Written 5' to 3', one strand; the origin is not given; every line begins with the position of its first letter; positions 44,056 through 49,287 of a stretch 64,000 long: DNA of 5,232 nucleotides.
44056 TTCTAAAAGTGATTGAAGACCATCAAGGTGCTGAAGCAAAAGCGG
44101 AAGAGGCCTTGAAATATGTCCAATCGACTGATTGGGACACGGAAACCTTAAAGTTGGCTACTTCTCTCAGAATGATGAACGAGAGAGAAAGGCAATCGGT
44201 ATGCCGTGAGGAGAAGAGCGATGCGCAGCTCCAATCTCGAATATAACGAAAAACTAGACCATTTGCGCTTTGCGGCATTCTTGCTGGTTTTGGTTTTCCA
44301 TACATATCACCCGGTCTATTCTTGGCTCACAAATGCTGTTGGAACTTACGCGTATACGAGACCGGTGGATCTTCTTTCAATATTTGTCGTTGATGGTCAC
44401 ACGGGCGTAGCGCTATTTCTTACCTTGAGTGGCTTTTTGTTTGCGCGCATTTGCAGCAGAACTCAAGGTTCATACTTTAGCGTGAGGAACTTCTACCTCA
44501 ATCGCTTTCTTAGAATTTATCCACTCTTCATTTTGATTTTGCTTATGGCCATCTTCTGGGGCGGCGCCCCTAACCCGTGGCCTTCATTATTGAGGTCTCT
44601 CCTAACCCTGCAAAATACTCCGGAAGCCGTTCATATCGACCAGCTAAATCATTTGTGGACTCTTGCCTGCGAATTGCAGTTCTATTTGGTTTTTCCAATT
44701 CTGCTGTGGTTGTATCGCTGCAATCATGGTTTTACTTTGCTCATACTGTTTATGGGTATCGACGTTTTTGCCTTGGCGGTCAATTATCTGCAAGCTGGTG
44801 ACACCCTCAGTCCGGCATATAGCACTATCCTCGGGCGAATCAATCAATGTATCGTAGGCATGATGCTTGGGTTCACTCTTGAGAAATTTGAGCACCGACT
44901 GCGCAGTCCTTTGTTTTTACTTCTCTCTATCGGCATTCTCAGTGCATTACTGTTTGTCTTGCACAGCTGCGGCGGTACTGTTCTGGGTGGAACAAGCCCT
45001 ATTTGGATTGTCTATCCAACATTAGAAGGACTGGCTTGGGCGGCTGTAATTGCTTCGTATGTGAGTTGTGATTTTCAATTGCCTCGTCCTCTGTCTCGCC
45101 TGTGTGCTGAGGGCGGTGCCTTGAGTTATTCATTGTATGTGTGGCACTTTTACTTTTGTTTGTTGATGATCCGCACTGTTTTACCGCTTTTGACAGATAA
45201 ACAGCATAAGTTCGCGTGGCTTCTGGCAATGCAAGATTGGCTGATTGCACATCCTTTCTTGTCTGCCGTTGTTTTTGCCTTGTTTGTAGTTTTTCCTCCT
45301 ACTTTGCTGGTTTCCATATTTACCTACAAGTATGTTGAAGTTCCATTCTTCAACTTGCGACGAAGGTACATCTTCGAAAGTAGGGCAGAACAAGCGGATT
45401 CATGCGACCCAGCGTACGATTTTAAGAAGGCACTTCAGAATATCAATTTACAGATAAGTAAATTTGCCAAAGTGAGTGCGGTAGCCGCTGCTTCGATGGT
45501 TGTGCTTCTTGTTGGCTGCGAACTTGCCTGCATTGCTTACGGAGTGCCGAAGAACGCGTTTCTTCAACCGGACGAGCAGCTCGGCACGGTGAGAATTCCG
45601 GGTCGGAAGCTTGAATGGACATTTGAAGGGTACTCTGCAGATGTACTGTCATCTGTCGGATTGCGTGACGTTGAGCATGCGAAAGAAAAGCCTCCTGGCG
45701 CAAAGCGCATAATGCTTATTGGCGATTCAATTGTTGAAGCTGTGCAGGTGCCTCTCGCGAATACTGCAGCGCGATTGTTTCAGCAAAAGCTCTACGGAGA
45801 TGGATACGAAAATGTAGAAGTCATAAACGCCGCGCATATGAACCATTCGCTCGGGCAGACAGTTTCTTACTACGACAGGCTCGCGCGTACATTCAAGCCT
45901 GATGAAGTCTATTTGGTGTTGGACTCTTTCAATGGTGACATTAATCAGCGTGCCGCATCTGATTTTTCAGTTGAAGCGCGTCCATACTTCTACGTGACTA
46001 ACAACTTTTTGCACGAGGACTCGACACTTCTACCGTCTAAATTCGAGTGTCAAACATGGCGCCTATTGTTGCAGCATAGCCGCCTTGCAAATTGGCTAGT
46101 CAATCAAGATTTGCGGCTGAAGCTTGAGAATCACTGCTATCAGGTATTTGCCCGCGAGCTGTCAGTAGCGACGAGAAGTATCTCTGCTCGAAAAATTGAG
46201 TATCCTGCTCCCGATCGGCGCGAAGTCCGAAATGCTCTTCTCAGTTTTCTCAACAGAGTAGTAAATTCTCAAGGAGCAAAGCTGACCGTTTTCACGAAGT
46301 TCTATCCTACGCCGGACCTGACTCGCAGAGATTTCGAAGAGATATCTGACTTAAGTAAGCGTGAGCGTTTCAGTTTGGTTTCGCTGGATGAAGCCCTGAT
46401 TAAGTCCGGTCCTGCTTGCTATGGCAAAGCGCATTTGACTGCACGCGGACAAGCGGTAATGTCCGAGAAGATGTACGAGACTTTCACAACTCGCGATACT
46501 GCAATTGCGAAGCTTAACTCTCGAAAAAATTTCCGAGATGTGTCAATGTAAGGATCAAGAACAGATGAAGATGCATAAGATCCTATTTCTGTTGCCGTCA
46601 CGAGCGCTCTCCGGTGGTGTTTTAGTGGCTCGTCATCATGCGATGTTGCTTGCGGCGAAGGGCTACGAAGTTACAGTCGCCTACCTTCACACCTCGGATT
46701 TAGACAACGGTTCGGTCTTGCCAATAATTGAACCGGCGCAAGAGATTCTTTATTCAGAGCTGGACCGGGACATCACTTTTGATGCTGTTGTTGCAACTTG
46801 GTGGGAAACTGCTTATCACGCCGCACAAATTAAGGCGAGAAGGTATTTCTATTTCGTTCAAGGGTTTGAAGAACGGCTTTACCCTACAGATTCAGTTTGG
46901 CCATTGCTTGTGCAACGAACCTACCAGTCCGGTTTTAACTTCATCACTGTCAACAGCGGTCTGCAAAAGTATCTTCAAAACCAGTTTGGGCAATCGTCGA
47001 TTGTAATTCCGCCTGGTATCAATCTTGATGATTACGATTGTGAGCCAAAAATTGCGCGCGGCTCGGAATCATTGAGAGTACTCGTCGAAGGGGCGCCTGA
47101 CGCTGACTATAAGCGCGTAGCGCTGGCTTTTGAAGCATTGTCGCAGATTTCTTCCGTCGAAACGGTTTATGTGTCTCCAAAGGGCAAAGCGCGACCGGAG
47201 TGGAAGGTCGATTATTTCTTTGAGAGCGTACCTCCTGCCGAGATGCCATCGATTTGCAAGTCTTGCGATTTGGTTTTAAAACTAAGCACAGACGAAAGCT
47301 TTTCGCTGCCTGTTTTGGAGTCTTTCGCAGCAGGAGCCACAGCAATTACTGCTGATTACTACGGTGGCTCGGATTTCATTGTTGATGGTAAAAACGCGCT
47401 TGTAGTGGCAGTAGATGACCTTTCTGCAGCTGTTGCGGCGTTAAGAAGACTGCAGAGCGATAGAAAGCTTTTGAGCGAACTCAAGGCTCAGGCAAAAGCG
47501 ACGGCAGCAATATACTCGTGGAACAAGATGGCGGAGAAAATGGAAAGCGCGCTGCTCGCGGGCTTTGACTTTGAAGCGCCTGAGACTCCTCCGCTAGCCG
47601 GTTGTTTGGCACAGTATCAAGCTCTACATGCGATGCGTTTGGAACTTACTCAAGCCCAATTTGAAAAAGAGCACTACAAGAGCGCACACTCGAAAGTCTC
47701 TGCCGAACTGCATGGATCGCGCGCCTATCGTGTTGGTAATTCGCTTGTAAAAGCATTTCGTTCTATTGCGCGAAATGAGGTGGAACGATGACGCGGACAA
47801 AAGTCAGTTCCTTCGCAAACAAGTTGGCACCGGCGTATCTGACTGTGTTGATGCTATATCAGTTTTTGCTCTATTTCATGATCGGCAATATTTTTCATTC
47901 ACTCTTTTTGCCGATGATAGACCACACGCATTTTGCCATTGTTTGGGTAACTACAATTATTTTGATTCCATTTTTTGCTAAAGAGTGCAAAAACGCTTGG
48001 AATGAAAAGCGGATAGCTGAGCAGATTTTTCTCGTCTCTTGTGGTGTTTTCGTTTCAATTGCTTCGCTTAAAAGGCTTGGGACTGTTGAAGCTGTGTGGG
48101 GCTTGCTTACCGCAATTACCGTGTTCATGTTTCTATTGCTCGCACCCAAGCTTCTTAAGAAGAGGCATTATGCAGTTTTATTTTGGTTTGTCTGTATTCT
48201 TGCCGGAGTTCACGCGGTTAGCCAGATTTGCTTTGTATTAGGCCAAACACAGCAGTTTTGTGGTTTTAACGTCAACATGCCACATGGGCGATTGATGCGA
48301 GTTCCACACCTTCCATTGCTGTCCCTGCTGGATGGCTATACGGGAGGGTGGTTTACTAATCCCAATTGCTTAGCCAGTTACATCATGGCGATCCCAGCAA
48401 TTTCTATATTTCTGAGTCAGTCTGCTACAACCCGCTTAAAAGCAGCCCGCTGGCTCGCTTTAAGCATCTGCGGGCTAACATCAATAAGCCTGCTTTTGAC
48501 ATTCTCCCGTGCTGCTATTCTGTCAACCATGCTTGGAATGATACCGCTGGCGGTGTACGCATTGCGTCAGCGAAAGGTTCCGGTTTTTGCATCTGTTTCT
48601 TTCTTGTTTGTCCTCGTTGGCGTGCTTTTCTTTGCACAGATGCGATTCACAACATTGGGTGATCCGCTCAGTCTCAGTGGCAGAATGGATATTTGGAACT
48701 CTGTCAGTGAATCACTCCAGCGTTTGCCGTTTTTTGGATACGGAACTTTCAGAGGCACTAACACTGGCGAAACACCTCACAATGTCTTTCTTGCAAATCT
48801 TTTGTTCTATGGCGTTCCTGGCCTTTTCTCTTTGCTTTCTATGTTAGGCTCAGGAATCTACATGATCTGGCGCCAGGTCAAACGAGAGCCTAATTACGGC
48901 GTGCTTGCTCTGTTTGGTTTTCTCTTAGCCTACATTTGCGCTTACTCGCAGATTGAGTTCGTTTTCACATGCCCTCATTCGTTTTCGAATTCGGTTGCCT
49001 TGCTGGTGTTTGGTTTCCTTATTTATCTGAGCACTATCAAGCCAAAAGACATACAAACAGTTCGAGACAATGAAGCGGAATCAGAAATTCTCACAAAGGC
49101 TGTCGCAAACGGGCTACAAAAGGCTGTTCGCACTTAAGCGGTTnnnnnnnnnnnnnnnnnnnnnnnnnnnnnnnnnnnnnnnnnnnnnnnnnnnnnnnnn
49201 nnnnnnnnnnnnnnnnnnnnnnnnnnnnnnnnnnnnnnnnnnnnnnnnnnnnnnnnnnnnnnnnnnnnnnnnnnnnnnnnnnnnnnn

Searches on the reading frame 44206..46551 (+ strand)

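Call 69: search_protein_families(library=pfam, proteins=[window:44206-46551:+], max_evalue=0.1)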
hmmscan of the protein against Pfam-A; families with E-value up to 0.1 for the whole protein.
window:44206-46551:+ (781 aa): 1 family
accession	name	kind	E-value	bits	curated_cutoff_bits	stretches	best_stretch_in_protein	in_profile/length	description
PF01757.29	Acyl_transf_3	-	1.3e-24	87.3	31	1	15-363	2-314/326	Acyltransferase domain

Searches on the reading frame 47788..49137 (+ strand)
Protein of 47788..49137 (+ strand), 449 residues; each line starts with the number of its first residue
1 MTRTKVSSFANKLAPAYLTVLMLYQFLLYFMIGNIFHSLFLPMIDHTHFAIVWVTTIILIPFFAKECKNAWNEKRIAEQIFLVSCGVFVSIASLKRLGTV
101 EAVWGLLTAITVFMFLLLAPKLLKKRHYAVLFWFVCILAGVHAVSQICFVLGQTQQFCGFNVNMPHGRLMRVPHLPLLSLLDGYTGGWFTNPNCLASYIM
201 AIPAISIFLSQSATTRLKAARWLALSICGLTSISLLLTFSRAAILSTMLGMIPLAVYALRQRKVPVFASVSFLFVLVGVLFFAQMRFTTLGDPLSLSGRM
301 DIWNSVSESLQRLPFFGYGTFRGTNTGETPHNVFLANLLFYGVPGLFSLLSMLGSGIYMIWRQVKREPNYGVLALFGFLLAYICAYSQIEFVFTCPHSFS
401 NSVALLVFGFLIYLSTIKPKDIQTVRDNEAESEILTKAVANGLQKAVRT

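Call 69: search_protein_families(library=pfam, proteins=[window:47788-49137:+], max_evalue=0.1)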
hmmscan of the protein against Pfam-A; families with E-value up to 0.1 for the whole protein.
window:47788-49137:+ (449 aa): 1 family
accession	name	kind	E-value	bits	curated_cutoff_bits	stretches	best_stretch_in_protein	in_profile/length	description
PF04932.20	Wzy_C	-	7.6e-15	55.4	31.7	1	229-349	4-148/149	O-Antigen ligase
